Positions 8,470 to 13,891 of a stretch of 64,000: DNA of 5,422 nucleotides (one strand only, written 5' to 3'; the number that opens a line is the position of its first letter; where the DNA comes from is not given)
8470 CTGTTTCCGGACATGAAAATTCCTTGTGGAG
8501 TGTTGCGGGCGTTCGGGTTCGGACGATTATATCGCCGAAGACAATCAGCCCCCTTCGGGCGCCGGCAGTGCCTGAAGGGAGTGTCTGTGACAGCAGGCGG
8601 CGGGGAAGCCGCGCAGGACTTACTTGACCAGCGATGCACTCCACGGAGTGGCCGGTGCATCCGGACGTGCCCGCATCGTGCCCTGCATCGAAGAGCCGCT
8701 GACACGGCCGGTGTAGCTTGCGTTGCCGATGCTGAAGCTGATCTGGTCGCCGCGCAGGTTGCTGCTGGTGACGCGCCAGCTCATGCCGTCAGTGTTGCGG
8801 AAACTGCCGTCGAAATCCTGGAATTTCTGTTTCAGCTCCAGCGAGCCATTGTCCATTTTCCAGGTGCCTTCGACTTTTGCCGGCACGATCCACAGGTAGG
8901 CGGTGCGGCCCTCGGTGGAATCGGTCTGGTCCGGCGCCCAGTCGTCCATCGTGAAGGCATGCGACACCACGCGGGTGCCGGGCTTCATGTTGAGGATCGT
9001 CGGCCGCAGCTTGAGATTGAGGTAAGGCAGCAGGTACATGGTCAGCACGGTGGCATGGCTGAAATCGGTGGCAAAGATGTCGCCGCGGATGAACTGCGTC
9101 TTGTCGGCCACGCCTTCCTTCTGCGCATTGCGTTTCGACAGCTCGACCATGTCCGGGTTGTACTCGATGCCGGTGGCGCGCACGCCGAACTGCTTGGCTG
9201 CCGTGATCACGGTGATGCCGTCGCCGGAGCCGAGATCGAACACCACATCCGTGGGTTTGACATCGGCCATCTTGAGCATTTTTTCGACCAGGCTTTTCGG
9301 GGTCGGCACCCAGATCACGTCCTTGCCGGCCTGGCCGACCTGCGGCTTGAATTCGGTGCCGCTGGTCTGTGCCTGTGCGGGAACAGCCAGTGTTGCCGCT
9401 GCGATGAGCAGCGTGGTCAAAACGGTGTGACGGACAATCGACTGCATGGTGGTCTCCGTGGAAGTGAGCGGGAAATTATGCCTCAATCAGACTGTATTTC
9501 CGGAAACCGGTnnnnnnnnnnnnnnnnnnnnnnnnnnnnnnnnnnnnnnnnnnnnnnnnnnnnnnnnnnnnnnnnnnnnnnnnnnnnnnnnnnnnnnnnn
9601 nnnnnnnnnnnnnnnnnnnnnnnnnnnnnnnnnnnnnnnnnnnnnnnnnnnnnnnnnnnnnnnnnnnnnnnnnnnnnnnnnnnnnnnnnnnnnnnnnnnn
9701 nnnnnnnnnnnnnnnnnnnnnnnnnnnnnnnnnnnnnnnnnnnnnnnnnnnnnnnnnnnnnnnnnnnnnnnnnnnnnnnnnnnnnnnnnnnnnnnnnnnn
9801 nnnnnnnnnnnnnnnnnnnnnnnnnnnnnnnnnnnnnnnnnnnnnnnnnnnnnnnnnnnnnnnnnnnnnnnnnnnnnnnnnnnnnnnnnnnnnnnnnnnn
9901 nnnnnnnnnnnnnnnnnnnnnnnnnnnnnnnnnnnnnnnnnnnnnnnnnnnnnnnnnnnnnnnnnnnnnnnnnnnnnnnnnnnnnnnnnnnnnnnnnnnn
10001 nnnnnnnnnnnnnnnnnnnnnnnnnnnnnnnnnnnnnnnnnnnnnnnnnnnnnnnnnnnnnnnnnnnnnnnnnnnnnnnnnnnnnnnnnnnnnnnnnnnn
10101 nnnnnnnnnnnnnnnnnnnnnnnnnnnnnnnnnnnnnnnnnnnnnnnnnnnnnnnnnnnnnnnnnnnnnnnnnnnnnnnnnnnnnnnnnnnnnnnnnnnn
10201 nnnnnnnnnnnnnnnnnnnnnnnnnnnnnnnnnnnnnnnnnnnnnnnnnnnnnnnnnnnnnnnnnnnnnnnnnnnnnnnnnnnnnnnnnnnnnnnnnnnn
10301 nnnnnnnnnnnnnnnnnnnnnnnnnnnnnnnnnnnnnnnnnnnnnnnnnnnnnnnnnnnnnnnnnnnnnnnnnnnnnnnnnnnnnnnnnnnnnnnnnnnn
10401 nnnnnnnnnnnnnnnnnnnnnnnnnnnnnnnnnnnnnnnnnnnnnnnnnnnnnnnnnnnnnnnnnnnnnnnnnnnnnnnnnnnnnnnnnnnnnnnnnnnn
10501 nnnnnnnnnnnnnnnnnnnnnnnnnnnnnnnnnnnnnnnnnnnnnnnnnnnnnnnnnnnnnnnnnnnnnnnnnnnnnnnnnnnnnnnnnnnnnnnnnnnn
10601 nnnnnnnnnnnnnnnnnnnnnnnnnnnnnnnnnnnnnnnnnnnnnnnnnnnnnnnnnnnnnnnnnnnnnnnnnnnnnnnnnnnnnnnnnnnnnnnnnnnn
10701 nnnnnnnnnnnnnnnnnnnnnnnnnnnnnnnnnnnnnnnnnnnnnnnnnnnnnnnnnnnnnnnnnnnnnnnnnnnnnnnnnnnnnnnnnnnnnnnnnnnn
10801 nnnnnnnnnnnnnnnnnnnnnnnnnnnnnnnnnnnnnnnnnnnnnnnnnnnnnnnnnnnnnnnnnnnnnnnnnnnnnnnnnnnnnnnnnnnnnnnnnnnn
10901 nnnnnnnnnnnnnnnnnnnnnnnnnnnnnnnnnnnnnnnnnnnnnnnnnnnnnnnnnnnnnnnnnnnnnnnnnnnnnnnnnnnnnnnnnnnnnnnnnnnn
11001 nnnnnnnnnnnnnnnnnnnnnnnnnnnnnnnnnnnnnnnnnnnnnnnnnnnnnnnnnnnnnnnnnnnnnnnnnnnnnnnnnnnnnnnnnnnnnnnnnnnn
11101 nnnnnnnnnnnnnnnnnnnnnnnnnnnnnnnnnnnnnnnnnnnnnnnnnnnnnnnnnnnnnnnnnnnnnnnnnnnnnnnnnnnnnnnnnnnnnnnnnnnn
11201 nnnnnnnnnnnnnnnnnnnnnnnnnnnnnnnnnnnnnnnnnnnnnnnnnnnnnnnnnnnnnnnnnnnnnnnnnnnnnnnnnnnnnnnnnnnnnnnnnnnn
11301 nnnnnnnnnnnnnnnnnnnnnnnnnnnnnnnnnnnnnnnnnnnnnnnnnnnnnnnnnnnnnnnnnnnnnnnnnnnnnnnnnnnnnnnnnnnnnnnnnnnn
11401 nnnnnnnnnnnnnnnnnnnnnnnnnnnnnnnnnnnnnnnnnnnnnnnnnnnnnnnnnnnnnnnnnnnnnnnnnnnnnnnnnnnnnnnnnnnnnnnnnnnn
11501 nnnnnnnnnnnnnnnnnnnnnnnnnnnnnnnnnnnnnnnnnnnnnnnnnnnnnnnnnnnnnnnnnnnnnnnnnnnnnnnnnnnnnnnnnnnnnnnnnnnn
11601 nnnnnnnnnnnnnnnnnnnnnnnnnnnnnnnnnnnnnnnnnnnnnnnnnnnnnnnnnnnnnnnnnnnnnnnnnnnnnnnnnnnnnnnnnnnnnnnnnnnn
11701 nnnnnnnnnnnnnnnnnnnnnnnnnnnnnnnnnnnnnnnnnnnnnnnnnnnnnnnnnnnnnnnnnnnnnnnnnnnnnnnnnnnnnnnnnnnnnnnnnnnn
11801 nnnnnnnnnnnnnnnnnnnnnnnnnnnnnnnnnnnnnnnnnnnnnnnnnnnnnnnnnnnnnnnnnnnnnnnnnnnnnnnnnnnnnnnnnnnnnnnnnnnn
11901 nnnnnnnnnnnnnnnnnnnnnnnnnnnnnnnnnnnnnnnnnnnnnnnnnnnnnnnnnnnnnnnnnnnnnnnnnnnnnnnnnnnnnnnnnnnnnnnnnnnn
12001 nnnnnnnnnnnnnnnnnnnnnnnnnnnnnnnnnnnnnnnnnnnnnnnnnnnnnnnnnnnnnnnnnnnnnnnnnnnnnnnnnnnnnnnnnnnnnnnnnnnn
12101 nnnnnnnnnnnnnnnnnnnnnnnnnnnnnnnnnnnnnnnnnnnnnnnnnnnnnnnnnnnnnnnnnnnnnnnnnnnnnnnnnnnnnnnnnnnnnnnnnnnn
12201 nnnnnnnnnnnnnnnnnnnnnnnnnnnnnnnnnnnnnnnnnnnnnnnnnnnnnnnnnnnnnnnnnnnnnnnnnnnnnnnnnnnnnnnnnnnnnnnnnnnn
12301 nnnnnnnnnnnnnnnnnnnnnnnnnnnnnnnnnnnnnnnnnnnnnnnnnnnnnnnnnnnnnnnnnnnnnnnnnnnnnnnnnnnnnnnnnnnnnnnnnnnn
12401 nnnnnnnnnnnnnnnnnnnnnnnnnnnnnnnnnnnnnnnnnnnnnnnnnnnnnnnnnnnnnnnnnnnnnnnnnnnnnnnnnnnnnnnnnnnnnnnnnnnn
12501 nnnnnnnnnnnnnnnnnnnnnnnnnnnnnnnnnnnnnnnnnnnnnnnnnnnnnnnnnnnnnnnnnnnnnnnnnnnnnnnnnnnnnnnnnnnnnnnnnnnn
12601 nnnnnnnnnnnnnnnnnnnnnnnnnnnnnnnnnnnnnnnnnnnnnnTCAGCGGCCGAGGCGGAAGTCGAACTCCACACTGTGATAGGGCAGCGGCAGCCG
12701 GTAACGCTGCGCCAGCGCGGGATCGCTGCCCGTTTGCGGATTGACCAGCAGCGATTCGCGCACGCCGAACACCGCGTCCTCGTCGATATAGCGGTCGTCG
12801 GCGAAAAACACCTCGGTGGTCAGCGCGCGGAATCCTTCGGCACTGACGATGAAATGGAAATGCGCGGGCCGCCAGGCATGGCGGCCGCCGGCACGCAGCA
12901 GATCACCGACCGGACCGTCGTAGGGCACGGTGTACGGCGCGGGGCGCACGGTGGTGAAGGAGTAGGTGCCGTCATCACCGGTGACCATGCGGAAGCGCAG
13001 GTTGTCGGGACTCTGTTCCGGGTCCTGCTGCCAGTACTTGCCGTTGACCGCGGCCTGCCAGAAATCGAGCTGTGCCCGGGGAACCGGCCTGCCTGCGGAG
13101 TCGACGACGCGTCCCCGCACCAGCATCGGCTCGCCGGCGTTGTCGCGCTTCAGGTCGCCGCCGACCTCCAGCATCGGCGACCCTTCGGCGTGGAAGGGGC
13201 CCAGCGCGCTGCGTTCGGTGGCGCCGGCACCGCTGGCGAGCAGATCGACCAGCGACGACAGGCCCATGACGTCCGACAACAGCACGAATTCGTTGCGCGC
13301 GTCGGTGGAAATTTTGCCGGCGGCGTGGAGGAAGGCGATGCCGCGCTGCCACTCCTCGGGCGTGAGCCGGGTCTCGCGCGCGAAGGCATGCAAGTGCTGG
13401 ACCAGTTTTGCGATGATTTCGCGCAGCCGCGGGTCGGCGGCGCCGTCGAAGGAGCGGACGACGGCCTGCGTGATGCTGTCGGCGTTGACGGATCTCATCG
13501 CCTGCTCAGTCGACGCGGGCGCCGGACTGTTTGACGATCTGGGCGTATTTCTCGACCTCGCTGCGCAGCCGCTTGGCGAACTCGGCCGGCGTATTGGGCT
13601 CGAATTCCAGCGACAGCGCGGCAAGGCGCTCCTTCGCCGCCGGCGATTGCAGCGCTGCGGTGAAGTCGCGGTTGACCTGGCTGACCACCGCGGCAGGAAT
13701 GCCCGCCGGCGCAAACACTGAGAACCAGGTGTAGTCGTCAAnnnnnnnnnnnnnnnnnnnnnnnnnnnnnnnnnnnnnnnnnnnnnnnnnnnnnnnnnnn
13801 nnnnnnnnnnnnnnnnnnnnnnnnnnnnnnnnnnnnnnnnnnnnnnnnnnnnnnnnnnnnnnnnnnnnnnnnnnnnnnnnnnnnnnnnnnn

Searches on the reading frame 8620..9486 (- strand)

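Call 52: search_protein_families(library=pfam, proteins=[window:8620-9486:-])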
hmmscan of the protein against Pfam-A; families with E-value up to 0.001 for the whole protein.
window:8620-9486:- (288 aa): 12 families
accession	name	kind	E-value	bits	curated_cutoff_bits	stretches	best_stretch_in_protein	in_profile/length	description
PF13847.12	Methyltransf_31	-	1.5e-09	38.1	27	1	80-185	5-119/145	Methyltransferase domain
PF13649.12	Methyltransf_25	-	1.6e-09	38.8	27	1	82-149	1-67/97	Methyltransferase domain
PF08123.19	DOT1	-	2.6e-08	34.1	23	1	64-176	28-157/205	Histone methylation protein DOT1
PF08241.18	Methyltransf_11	-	4.1e-06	27.8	21.2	1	84-146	2-60/95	Methyltransferase domain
PF09445.16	Methyltransf_15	-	1.8e-05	24.9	22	1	81-139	3-60/165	RNA cap guanine-N2 methyltransferase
PF06325.19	PrmA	-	7.3e-05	22.8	22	1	76-137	159-221/296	Ribosomal protein L11 methyltransferase (PrmA)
PF01135.25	PCMT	-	0.00011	22.5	20.3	1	65-136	60-132/210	Protein-L-isoaspartate(D-aspartate) O-methyltransferase (PCMT)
PF02353.26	CMAS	-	0.00016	21.6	27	1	68-131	52-115/273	Mycolic acid cyclopropane synthetase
PF00398.26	RrnaAD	-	0.00016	21.3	24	1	64-144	16-92/263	Ribosomal RNA adenine dimethylase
PF01555.25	N6_N4_Mtase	-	0.00039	20.9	26.7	1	61-118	165-220/221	DNA methylase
PF13679.12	Methyltransf_32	-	0.00047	20.6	27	1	66-141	12-93/143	Methyltransferase domain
PF05175.20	MTS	-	0.00061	19.9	23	1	73-140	26-93/170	Methyltransferase small domain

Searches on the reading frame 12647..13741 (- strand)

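Call 9: search_protein_families(library=pfam, proteins=[window:12647-13741:-])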
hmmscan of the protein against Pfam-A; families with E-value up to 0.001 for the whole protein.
window:12647-13741:- (364 aa): 3 families
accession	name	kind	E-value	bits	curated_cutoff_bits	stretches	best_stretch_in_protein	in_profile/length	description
PF00775.27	Dioxygenase_C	-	2.7e-45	154.5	27.3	1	198-362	22-180/182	Dioxygenase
PF04444.19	Dioxygenase_N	-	8.3e-28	96.5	27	1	103-170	1-68/75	Catechol dioxygenase N terminus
PF13620.12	CarboxypepD_reg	-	2.4e-06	28.3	32.3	1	208-272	2-52/82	Carboxypeptidase regulatory-like domain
